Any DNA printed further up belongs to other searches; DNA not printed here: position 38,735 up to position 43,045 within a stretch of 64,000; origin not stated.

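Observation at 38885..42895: Giant (~1336 aa) archaeal STAND/NACHT NTPase with inverted domain order (unknown N-domain, then TPR, then NACHT, then ~600 aa unknown)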

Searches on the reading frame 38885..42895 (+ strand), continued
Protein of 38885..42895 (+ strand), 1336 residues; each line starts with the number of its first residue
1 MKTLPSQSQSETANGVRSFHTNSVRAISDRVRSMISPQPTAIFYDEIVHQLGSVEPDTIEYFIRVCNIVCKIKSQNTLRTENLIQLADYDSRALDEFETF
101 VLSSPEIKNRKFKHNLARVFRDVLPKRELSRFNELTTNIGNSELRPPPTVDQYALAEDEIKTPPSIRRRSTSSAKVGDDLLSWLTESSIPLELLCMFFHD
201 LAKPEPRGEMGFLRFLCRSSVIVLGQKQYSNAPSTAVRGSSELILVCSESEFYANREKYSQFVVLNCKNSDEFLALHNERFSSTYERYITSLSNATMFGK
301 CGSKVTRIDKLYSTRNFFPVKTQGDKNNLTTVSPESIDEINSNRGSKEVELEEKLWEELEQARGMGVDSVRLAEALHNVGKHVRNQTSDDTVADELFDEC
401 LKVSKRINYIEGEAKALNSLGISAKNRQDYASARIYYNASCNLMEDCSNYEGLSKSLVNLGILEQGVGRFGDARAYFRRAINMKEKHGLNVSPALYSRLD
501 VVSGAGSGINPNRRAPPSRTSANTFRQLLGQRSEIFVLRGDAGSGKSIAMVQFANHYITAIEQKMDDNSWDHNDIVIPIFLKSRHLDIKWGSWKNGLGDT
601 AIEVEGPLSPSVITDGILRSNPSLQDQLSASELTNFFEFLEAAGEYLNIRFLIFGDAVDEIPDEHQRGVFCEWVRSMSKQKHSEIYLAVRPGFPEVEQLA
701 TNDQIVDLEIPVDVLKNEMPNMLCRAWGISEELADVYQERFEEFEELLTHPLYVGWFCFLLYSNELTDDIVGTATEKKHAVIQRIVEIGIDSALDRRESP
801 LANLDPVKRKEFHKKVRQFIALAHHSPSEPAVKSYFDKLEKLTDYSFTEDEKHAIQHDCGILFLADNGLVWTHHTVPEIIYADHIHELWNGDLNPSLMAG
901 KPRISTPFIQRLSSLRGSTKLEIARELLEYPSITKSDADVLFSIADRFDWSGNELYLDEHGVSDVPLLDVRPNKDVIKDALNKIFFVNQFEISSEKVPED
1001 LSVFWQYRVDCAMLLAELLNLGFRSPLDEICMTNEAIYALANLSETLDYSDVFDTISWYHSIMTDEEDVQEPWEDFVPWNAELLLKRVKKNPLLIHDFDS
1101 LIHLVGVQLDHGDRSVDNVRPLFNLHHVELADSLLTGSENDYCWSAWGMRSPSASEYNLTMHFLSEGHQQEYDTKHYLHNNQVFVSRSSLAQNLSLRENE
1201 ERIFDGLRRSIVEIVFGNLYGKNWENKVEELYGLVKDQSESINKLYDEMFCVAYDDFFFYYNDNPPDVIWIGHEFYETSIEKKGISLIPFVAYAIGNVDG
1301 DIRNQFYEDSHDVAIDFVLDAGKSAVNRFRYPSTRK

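Call 53: search_solved_structures(query=A1, max_evalue=1, show_alignments=2)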
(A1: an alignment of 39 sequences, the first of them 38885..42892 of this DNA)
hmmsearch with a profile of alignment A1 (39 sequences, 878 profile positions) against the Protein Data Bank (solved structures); distinct sequences matched with E-value up to 1: 89 (the best 60 are shown).
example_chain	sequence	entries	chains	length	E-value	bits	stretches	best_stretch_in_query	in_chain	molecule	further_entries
8d8k_W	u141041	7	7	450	1.3e-05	27.3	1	119-192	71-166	37S ribosomal protein S23, mitochondrial | Small ribosomal subunit protein mS29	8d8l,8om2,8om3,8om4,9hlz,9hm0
8ux4_AI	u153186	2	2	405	1.6e-05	27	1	121-193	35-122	Small ribosomal subunit protein mS29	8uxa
5mrc_WW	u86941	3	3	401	1.7e-05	27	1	121-193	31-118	mS29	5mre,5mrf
9dtr_V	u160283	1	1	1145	0.00095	21.2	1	82-190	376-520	Pre-mRNA-splicing factor ATP-dependent RNA helicase PRP22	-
5mq0_V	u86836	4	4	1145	0.00095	21.2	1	82-190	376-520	Pre-mRNA-splicing factor ATP-dependent RNA helicase PRP22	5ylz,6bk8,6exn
5xjc_Y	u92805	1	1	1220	0.0026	19.7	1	107-199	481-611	ATP-dependent RNA helicase DHX8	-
9cho_A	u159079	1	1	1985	0.0027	19.7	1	84-190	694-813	Leucine-rich repeat serine/threonine-protein kinase 2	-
5mqf_q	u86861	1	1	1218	0.0027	19.7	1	108-199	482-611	ATP-dependent RNA helicase DHX8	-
6icz_Y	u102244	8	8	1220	0.0027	19.7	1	108-199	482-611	ATP-dependent RNA helicase DHX8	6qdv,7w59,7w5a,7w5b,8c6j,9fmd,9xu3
7a5p_r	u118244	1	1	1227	0.0028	19.6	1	82-191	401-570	Pre-mRNA-splicing factor ATP-dependent RNA helicase PRP16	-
5yzg_Z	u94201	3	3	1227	0.0029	19.6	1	82-191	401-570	Pre-mRNA-splicing factor ATP-dependent RNA helicase PRP16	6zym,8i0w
5gm6_Y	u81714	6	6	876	0.0077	18.2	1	89-190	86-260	Pre-mRNA-splicing factor ATP-dependent RNA helicase-like protein PRP2 | PRP2 isoform 1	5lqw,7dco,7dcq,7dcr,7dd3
7dcp_x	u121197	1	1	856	0.0085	18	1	92-190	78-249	PRP2 isoform 1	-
28zs_A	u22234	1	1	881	0.011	17.6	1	146-216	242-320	Glutathione S-transferase class-mu 26 kDa isozyme,ATP-dependent RNA helicase DHX8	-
9ln6_A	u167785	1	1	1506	0.012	17.5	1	68-195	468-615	Maltose/maltodextrin-binding periplasmic protein,NACHT, LRR and PYD domains-containing pro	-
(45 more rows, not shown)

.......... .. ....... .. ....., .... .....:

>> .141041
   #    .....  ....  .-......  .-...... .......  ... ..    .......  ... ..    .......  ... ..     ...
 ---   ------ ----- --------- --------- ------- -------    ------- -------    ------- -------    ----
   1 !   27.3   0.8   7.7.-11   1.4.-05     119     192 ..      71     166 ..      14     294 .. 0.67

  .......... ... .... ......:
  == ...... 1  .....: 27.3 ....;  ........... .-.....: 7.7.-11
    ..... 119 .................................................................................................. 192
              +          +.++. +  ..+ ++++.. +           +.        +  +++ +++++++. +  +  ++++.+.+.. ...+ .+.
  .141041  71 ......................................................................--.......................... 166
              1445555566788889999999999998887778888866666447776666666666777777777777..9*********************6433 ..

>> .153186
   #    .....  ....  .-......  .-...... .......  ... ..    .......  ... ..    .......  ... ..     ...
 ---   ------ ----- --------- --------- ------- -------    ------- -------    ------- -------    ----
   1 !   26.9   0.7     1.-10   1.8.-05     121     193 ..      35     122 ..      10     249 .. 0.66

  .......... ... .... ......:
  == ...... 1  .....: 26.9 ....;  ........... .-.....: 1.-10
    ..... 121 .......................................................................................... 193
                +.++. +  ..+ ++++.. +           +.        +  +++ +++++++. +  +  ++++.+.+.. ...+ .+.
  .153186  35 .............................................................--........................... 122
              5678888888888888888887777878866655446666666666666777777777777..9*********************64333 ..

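Call 82: search_protein_families(library=padloc, alignment_id=A4, max_evalue=0.00001)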
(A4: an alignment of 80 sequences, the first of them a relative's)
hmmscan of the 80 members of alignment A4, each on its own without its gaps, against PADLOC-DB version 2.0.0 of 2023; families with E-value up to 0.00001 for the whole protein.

A. member 1, L112:3169-3873:+ (235 aa): 0 families

B. families by the number of members that match (of 80 scanned): 114 families (the first 25 are shown)
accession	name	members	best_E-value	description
PDLC02571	DrmA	1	0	DrmA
PDLC02575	DrmA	1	9.5e-165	DrmA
PDLC02583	DrmB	1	3.5e-122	DrmB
PDLC02567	DrmA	1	1.4e-104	DrmA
PDLC02577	DrmA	1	5.2e-84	DrmA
PDLC02568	DrmA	1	6.8e-71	DrmA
PDLC02759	SspA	1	9.1e-49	SspA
PDLC02657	DndA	1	3.3e-47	DndA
PDLC02576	DrmA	1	1.8e-43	DrmA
PDLC02584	DrmB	1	2.6e-30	DrmB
PDLC02574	DrmA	1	2e-29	DrmA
PDLC02614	DrmC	1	1.8e-25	DrmC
PDLC04155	HEC-06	1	4.7e-24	-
PDLC03014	subtilase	1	1.8e-23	-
PDLC02579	DrmB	1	8.2e-23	DrmB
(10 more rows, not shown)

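Call 83: search_protein_families(library=pfam, alignment_id=A4, max_evalue=0.00001)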
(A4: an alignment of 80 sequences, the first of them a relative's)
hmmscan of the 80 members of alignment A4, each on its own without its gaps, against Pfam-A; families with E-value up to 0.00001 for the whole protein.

A. member 1, L112:3169-3873:+ (235 aa): 4 families
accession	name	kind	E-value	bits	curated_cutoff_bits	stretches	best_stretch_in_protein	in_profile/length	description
PF00106.31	adh_short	-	2.7e-33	115.5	26.6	1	9-186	2-194/195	short chain dehydrogenase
PF13561.12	adh_short_C2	-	2.5e-31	109.5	27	1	17-230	6-234/236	Enoyl-(Acyl carrier protein) reductase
PF01370.27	Epimerase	-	2e-07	31.1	20.9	1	10-165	1-166/240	NAD dependent epimerase/dehydratase family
PF08659.16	KR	-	2.7e-06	27.9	22.6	0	75-167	84-174/180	KR domain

B. families by the number of members that match (of 80 scanned): 74 families (the first 25 are shown)
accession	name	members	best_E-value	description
PF01458.23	SUFBD_core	2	7e-84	SUF system FeS cluster assembly, SufBD core domain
PF01370.27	Epimerase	2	6.4e-63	NAD dependent epimerase/dehydratase family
PF05721.19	PhyH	2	4.3e-24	Phytanoyl-CoA dioxygenase (PhyH)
PF00149.33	Metallophos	2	2.9e-16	Calcineurin-like phosphoesterase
PF16363.11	GDP_Man_Dehyd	1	4.9e-130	GDP-mannose 4,6 dehydratase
PF00266.25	Aminotran_5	1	6.7e-130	Aminotransferase class-V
PF00827.22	Ribosomal_L15e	1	1.3e-70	Ribosomal L15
PF00155.27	Aminotran_1_2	1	2.5e-58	Aminotransferase class I and II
PF02737.24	3HCDH_N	1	1.2e-54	3-hydroxyacyl-CoA dehydrogenase, NAD binding domain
PF16113.10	ECH_2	1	3.7e-46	Enoyl-CoA hydratase/isomerase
PF00160.26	Pro_isomerase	1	6.4e-45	Cyclophilin type peptidyl-prolyl cis-trans isomerase/CLD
PF00082.27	Peptidase_S8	1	3.1e-43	Subtilase family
PF01702.25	TGT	1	3.7e-43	Queuine tRNA-ribosyltransferase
PF00378.25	ECH_1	1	2.6e-41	Enoyl-CoA hydratase/isomerase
PF01979.26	Amidohydro_1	1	2.5e-40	Amidohydrolase family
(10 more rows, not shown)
